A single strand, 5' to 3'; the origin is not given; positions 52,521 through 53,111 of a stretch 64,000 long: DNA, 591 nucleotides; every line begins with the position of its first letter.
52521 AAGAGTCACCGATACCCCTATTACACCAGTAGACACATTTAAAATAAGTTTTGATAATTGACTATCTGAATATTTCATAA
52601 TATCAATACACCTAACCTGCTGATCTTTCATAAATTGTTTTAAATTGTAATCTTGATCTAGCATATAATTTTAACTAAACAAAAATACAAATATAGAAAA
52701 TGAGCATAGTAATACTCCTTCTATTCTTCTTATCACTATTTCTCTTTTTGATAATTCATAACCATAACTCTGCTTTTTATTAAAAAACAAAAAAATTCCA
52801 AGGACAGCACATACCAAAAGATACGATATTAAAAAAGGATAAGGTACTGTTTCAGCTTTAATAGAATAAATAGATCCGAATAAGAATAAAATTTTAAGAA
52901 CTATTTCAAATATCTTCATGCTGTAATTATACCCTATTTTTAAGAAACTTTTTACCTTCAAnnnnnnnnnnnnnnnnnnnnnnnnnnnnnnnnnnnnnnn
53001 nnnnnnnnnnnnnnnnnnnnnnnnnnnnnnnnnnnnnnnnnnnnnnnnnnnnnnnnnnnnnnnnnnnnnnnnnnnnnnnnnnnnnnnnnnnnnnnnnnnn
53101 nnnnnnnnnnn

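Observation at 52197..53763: DinD/RhuM-like gene plus two small membrane proteins inserted between the split transketolase genes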

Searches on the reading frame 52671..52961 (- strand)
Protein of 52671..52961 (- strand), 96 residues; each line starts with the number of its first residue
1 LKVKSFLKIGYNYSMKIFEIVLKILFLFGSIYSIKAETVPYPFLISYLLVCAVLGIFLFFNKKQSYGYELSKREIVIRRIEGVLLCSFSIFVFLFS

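Call 3: search_protein_families(library=pfam, proteins=[window:52671-52961:-], max_evalue=0.01)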
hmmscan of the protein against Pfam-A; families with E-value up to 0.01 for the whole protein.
window:52671-52961:- (96 aa): 0 families

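Call 4: search_protein_families(library=padloc, proteins=[window:52671-52961:-], max_evalue=0.1)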
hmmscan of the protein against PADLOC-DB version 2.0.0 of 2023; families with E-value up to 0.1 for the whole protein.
window:52671-52961:- (96 aa): 0 families

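Call 5: search_protein_families(library=ncbifam, proteins=[window:52671-52961:-], max_evalue=0.01)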
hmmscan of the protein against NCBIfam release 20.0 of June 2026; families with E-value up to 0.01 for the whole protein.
window:52671-52961:- (96 aa): 0 families

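Call 17: find_homologous_proteins(query=window:52671-52919:-, max_evalue=0.01)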
Query window:52671-52919:- (82 aa): 26 proteins with E <= 0.01 among 28 candidates.
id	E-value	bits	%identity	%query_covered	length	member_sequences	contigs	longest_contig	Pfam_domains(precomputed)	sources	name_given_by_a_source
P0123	2.0e-42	160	100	100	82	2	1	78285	-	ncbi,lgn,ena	-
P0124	2.6e-36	141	88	100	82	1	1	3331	-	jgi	-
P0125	1.5e-34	135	84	98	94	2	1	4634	-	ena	-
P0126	1.5e-34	135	84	98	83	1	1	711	-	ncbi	-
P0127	1.9e-34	135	85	98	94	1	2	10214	-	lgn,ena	-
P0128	6.1e-34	133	83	98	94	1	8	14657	-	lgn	-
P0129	3.2e-31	125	75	96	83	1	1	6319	-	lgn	-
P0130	4.0e-31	124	76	98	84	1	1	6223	-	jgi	jgi:hypothetical protein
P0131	1.5e-30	123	81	96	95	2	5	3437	-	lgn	-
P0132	2.9e-30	122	76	98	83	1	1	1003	-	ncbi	-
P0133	9.5e-29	117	75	98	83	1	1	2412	-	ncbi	-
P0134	1.3e-28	116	79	94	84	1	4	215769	-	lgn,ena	-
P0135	1.3e-28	116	71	98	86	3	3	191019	-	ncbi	-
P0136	1.5e-28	116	72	96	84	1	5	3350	-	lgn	-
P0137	2.5e-28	115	81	83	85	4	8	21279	-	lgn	-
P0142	5.0e-27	111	67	96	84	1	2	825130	-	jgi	jgi:hypothetical protein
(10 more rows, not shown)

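Call 19: find_encoding_contigs(protein=P0134, flank=5000, max_places=4)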
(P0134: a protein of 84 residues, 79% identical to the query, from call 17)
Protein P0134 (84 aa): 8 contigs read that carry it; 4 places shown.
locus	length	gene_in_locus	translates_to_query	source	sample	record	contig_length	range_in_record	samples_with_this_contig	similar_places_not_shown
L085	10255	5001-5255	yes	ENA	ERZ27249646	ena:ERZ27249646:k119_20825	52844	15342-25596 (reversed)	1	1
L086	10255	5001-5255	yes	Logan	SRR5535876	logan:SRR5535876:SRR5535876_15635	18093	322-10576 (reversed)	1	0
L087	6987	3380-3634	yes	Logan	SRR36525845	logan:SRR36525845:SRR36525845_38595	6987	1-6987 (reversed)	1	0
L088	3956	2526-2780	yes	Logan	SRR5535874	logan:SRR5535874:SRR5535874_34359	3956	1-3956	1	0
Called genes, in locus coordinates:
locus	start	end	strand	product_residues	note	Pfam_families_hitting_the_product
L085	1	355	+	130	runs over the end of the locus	-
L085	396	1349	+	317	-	-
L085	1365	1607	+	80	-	-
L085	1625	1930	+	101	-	-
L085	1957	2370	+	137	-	-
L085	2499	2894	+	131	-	-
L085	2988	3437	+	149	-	PF02502:LacAB_rpiB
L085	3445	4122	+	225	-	PF00834:Ribul_P_3_epim, PF00977:His_biosynth (faint)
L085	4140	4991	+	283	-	PF13292:DXP_synthase_N, PF00456:Transketolase_N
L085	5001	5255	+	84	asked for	-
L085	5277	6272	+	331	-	PF02779:Transket_pyr, PF02780:Transketolase_C, PF22613:Transketolase_C_1 (weak), PF17147:PFOR_II (faint)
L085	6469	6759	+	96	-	-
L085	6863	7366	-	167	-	-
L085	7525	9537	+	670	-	PF00270:DEAD (faint), PF04851:ResIII, PF13604:AAA_30 (faint), PF17757:UvrB_inter, PF27431:UvrB_3rd, PF00271:Helicase_C, PF12344:UvrB, PF02151:UVR (weak)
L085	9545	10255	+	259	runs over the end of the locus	PF00072:Response_reg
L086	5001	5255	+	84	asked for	-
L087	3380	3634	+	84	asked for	-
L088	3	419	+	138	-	?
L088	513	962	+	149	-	PF02502:LacAB_rpiB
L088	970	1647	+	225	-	PF00834:Ribul_P_3_epim, PF00977:His_biosynth (faint)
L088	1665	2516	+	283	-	PF13292:DXP_synthase_N, PF00456:Transketolase_N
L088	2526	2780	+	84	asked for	-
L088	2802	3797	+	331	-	PF02779:Transket_pyr, PF02780:Transketolase_C, PF22613:Transketolase_C_1 (weak), PF17147:PFOR_II (faint)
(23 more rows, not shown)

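Call 20: find_encoding_contigs(protein=P0135, flank=5000, max_places=4)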
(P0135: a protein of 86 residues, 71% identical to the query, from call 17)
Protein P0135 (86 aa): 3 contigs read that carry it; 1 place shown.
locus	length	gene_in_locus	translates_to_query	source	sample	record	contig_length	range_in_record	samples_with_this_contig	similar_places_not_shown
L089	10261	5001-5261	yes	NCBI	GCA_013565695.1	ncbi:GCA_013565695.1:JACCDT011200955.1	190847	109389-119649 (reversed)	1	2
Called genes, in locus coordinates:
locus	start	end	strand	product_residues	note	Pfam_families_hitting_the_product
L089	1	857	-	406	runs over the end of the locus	PF00070:Pyr_redox (faint), PF07992:Pyr_redox_2, PF13454:NAD_binding_9 (faint), PF13738:Pyr_redox_3 (weak), PF22366:NDH2_C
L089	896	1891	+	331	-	PF00044:Gp_dh_N, PF02800:Gp_dh_C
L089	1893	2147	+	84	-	-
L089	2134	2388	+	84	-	-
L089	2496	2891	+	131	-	-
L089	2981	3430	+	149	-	PF02502:LacAB_rpiB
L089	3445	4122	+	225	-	PF00834:Ribul_P_3_epim, PF00977:His_biosynth (faint)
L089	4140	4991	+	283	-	PF13292:DXP_synthase_N, PF00456:Transketolase_N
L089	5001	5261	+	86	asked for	-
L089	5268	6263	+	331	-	PF02779:Transket_pyr, PF02780:Transketolase_C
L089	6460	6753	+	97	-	-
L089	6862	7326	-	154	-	-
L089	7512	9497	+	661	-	PF04851:ResIII, PF13604:AAA_30 (faint), PF17757:UvrB_inter, PF27431:UvrB_3rd, PF00271:Helicase_C, PF12344:UvrB, PF02151:UVR (weak)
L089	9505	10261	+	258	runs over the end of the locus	PF00072:Response_reg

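Call 21: find_encoding_contigs(protein=P0142, flank=5000, max_places=4)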
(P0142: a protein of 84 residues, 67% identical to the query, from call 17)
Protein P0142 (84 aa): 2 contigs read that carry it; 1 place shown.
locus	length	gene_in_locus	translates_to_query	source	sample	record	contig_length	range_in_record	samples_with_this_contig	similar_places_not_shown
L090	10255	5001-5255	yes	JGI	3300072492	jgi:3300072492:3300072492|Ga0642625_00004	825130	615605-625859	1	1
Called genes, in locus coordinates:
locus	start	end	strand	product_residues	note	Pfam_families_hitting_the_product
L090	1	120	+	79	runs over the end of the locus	-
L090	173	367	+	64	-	-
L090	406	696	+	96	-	-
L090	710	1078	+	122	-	PF00903:Glyoxalase, PF12681:Glyoxalase_2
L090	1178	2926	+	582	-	PF10162:G8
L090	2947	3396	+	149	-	PF02502:LacAB_rpiB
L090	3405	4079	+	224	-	PF00834:Ribul_P_3_epim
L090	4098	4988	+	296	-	PF13292:DXP_synthase_N (weak), PF00456:Transketolase_N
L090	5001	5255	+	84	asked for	-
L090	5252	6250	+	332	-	PF02779:Transket_pyr, PF02780:Transketolase_C, PF22613:Transketolase_C_1 (weak)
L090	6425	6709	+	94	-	-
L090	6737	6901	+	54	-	-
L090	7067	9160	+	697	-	PF04851:ResIII, PF17757:UvrB_inter, PF27431:UvrB_3rd, PF00271:Helicase_C, PF12344:UvrB, PF02151:UVR (weak)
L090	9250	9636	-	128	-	PF02452:PemK_toxin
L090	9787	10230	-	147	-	-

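Call 53: predict_structure(alignment_id=A4)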
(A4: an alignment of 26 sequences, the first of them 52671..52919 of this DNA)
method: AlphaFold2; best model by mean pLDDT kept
length: 82 residues; sequences in the alignment: 26
mean_pLDDT: 91.4   pTM: 0.78
mean pLDDT of the five models: 91.4, 91.1, 90.5, 87.9, 87.7
residues with pLDDT >= 90: 61; 70-90: 20; 50-70: 1; < 50: 0
segments of 3 or more residues with pLDDT < 50: none
pLDDT, mean of each block of 10 residues (from residue 1): 89 95 92 97 87 83 94 96 88
secondary structure, 60 per line:
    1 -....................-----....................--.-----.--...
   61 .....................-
elements in order: H2-21 H27-46 H58-81

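Call 54: search_protein_representatives(alignment_id=A4)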
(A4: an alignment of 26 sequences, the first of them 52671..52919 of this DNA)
Query: 26 sequences, 84 profile positions. Proteins with E-value up to 0.001 (for the whole library): 44; up to 1e-10: 36; up to 1e-30: 0. The best 44 are listed.
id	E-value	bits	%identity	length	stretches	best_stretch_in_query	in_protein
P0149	5.5e-28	113.2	-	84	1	1-83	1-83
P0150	8.2e-22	93.5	-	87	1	1-81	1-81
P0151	1.3e-19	86.5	-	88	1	1-81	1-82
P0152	3.9e-19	84.9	-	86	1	1-80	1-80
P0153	1.5e-18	83.0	-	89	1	1-81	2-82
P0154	4.6e-18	81.5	-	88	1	1-83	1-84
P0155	4.6e-18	81.4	-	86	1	1-83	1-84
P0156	1.3e-17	80.0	-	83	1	1-82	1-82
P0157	1.9e-17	79.5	-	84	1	1-81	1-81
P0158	2.3e-17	79.2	-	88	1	1-80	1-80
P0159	2.9e-17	78.9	-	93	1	1-81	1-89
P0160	4.6e-17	78.2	-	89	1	1-81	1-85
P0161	5.8e-17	77.9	-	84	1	1-81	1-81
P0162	6.0e-17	77.9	-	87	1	1-81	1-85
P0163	2.3e-16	76.0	-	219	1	32-81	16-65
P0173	7.0e-14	68.0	-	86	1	1-80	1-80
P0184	9.9e-11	58.0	-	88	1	1-79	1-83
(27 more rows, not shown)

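Call 55: find_encoding_contigs(protein=P0173, flank=3000, max_places=3)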
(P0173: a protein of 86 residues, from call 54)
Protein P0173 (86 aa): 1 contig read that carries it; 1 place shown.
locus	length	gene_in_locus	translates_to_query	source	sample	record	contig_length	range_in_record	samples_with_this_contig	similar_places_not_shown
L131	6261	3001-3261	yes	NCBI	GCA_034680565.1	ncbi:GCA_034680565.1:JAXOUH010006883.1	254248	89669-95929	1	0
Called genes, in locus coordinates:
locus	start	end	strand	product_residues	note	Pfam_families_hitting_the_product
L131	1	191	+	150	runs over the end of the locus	PF02502:LacAB_rpiB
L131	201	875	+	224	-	PF00834:Ribul_P_3_epim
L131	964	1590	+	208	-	PF04203:Sortase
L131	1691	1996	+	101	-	-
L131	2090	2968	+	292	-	PF00456:Transketolase_N, PF13292:DXP_synthase_N (weak)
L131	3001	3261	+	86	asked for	-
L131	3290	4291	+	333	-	PF02779:Transket_pyr, PF02780:Transketolase_C, PF17147:PFOR_II (weak)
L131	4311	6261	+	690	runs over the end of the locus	PF04851:ResIII, PF13604:AAA_30 (faint), PF17757:UvrB_inter, PF27431:UvrB_3rd, PF00271:Helicase_C, PF12344:UvrB, PF02151:UVR (weak)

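Call 56: find_encoding_contigs(protein=P0184, flank=3000, max_places=3)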
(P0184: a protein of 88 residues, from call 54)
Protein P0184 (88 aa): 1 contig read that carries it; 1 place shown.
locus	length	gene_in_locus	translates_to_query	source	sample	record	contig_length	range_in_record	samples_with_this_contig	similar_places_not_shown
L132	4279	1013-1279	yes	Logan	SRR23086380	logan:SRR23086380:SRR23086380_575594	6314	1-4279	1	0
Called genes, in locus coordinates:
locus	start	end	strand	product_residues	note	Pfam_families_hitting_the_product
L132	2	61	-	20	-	?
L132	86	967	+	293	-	PF00456:Transketolase_N, PF13292:DXP_synthase_N (weak)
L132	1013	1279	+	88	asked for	-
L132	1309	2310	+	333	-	PF02779:Transket_pyr, PF02780:Transketolase_C, PF22613:Transketolase_C_1 (faint), PF17147:PFOR_II (weak)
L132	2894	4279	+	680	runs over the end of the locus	PF00270:DEAD (faint), PF04851:ResIII, PF17757:UvrB_inter, PF27431:UvrB_3rd, PF00271:Helicase_C, PF12344:UvrB, PF02151:UVR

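Call 71: search_protein_families(library=pfam, alignment_id=A3, max_evalue=1)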
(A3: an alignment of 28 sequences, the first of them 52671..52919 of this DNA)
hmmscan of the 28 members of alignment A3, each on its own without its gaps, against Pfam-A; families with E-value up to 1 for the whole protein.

A. member 1, window:52671-52919:- (82 aa): 1 family
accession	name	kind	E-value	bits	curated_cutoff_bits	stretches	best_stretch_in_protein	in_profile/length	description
PF17870.6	Insulin_TMD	-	0.12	12.9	33.4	1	30-53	23-46/47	Insulin receptor trans-membrane segment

B. families by the number of members that match (of 28 scanned): 22 families
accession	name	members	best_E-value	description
PF07666.16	MpPF26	9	8.7e-05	M penetrans paralogue family 26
PF06570.16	DUF1129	8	0.025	Protein of unknown function (DUF1129)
PF20136.4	DUF6526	7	0.025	Family of unknown function (DUF6526)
PF14143.11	YrhC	4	0.036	YrhC-like protein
PF19658.4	DUF6161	2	0.0094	Family of unknown function (DUF6161)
PF13071.11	DUF3935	2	0.072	Protein of unknown function (DUF3935)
PF06432.16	GPI2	2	0.34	Phosphatidylinositol N-acetylglucosaminyltransferase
PF20535.3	DUF6750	1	0.0034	Family of unknown function (DUF6750)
PF11877.13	DUF3397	1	0.0055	Protein of unknown function (DUF3397)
PF18169.6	SLATT_6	1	0.0071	SMODS and SLOG-associating 2TM effector domain 6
PF02653.21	BPD_transp_2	1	0.02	Branched-chain amino acid transport system / permease component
PF16401.11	DUF5009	1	0.037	Domain of unknown function (DUF5009)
PF20563.3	DUF6773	1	0.081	Family of unknown function (DUF6773)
PF13520.12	AA_permease_2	1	0.11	Amino acid permease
PF17870.6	Insulin_TMD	1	0.12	Insulin receptor trans-membrane segment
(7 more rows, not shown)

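Call 72: fold_search(model_id=the predicted structure, library=pdb)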
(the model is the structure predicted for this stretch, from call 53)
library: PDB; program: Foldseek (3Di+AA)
matches with E <= 10: 79; with E <= 0.001: 0
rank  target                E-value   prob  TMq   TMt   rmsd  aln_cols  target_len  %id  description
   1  6s7o_H                1.6e+00  0.47  0.49  0.38   7.1        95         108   17  Cryo-EM structure of human oligosaccharyltransferase complex OST-A (released 2019-12-18)
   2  8ub7_E                3.2e+00  0.13  0.40  0.34   5.7        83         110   12  Diversity-generating retroelement (DGR) ribonucleoprotein reverse transcriptase - Active state (N-occupied) (released 2024-10-23)
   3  8cbk_E                3.6e+00  0.06  0.22  0.05  11.6        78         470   22  Structure of human mitochondrial RNase P in complex with mitochondrial pre-tRNA-His(5,Ser) (released 2024-06-12)
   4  4hwi_B                3.8e+00  0.20  0.46  0.25   4.7        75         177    9  Crystal structure of ATBAG1 in complex with HSP70 (released 2013-05-29)
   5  5b2g_E                3.8e+00  0.12  0.36  0.12   9.7        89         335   17  Crystal structure of human claudin-4 in complex with C-terminal fragment of Clostridium perfringens enterotoxin (released 2016-10-05)
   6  1tue_J                4.0e+00  0.20  0.41  0.20   5.4        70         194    7  The X-ray Structure of the Papillomavirus Helicase in Complex with its Molecular Matchmaker E2 (released 2004-08-24)
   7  4dwl_A                4.0e+00  0.16  0.43  0.37   5.0        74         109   11  Avd molecule from Bordetella bacteriophage DGR (released 2013-02-27)
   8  9rn4_G                4.3e+00  0.28  0.56  0.30   4.3        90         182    9  GluA4 in complex with TARP-2, desensitized state, structure of TMD/LBD domains (released 2025-09-24)
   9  1tue_G                4.3e+00  0.21  0.46  0.23   4.9        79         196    8  The X-ray Structure of the Papillomavirus Helicase in Complex with its Molecular Matchmaker E2 (released 2004-08-24)
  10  4nsr_D                4.3e+00  0.07  0.27  0.25   9.0        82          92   13  Crystal structure of the Immunity protein (released 2014-04-16)
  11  1dto                  4.5e+00  0.23  0.47  0.23   4.8        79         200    8  CRYSTAL STRUCTURE OF THE COMPLETE TRANSACTIVATION DOMAIN OF E2 PROTEIN FROM THE HUMAN PAPILLOMAVIRUS TYPE 16 (released 2000-02-23)
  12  2nnu_A                4.5e+00  0.20  0.44  0.22   4.8        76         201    8  Crystal Structure of the Papillomavirus DNA Tethering Complex E2:Brd4 (released 2007-01-09)
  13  8pn9_H                4.8e+00  0.23  0.50  0.38   6.3        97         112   16  Structure of human oligosaccharyltransferase OST-A complex bound to NGI-1 (released 2024-05-08)
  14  4hwc_C                4.8e+00  0.18  0.45  0.44   5.1        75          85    8  Structure of ATBAG1 (released 2013-05-29)
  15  4p79                  4.8e+00  0.11  0.40  0.22  10.3       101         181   18  Crystal structure of mouse claudin-15 (released 2014-04-30)
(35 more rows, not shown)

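Call 74: find_encoding_contigs(protein=P0128, flank=4000, max_places=6)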
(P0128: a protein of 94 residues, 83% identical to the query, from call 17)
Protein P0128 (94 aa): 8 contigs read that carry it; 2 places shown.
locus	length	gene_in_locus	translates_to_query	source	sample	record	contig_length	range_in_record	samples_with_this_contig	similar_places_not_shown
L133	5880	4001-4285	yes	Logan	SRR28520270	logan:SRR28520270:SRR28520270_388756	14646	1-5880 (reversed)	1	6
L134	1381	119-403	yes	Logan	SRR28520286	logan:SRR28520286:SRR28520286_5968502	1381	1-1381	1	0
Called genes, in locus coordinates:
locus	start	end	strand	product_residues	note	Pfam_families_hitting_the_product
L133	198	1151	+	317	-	-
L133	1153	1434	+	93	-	-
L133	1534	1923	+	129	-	-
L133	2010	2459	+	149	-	PF02502:LacAB_rpiB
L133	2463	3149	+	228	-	PF00834:Ribul_P_3_epim, PF01729:QRPTase_C (faint), PF00977:His_biosynth (faint)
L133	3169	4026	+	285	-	PF13292:DXP_synthase_N, PF00456:Transketolase_N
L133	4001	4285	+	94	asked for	-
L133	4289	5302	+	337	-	PF02779:Transket_pyr, PF02780:Transketolase_C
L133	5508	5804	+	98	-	-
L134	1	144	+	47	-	?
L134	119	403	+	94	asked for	-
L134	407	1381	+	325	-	?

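Call 75: find_encoding_contigs(protein=P0137, flank=4000, max_places=6)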
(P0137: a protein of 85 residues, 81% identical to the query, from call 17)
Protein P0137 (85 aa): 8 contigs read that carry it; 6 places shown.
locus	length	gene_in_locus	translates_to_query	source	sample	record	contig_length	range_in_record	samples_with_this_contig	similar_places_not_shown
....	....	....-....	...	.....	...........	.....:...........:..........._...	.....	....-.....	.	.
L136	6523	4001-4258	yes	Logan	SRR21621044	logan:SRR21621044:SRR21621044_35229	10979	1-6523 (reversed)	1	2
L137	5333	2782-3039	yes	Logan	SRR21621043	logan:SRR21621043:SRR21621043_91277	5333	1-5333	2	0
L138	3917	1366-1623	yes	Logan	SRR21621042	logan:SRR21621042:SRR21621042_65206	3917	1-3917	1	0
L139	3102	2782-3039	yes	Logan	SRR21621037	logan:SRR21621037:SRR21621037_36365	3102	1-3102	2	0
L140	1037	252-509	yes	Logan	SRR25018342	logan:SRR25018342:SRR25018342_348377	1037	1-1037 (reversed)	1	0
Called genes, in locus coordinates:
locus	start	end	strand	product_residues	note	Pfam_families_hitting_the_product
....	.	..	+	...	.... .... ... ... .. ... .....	-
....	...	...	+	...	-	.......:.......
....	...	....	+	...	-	-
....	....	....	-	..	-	-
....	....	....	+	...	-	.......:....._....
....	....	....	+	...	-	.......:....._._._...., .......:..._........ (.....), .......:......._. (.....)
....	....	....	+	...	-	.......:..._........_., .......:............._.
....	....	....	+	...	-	-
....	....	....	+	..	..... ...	-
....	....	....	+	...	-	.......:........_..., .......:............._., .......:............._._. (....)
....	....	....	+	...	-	-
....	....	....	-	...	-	-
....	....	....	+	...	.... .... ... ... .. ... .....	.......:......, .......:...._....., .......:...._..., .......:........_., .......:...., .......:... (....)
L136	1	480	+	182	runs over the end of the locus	PF02661:Fic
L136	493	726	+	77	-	-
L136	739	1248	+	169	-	-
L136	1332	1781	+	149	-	PF02502:LacAB_rpiB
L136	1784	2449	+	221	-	PF00834:Ribul_P_3_epim, PF00977:His_biosynth (faint)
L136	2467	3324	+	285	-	PF13292:DXP_synthase_N, PF00456:Transketolase_N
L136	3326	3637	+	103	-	-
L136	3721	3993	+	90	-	PF13744:HTH_37 (weak), PF01381:HTH_3, PF12844:HTH_19, PF13560:HTH_31 (weak), PF22495:HTH_92 (weak)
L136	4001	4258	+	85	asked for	-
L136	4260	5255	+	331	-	PF02779:Transket_pyr, PF02780:Transketolase_C, PF22613:Transketolase_C_1 (weak)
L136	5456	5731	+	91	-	-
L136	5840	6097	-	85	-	-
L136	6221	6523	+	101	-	?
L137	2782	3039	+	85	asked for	-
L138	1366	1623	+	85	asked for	-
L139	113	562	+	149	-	PF02502:LacAB_rpiB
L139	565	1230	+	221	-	PF00834:Ribul_P_3_epim, PF00977:His_biosynth (faint)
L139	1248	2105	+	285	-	PF13292:DXP_synthase_N, PF00456:Transketolase_N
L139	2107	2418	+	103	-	-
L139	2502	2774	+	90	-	PF13744:HTH_37 (weak), PF01381:HTH_3, PF12844:HTH_19, PF13560:HTH_31 (weak), PF22495:HTH_92 (weak)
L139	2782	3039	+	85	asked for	-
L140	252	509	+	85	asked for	-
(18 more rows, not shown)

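Call 82: search_protein_families(library=padloc, proteins=[L136:3326-3637:+, L136:3721-3993:+], max_evalue=0.1)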
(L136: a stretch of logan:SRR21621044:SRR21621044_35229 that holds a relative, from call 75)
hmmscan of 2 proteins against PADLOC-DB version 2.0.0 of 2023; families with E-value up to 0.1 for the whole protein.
L136:3326-3637:+ (103 aa): 0 families

L136:3721-3993:+ (90 aa): 20 families
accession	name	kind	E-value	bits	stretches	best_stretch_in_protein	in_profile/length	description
PDLC02926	HTH_VI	-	1.3e-10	39.3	1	36-88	8-60/92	-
PDLC03952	RmrA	-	7.4e-07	26.3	1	27-82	20-75/395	-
PDLC03947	RmrA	-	1.2e-06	25.7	1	32-83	14-65/383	-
PDLC03955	RmrA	-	4e-06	24.3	1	34-83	25-74/371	-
PDLC03949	RmrA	-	1.9e-05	21.7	1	33-84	6-57/363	-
PDLC04760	PDC-M64C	-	2e-05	22.9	1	29-88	26-85/93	-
PDLC04142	capH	-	2.9e-05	23.1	1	37-84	14-60/103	capH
PDLC03956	RmrA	-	0.00011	19.4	1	28-83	7-63/399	-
PDLC04758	PDC-M64B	-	0.00014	20.3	1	30-88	31-89/123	-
PDLC03944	RmrA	-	0.00036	17.7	1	37-82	14-59/384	-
PDLC03954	RmrA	-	0.00046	17.2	1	35-85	16-66/380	-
PDLC04757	PDC-M64B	-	0.00075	17.5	1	29-86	29-86/128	-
PDLC03951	RmrA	-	0.0029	14.6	1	33-84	12-63/400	-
PDLC03946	RmrA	-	0.0051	13.6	1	34-82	7-55/357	-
PDLC03948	RmrA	-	0.0053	13.7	1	34-83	13-62/397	-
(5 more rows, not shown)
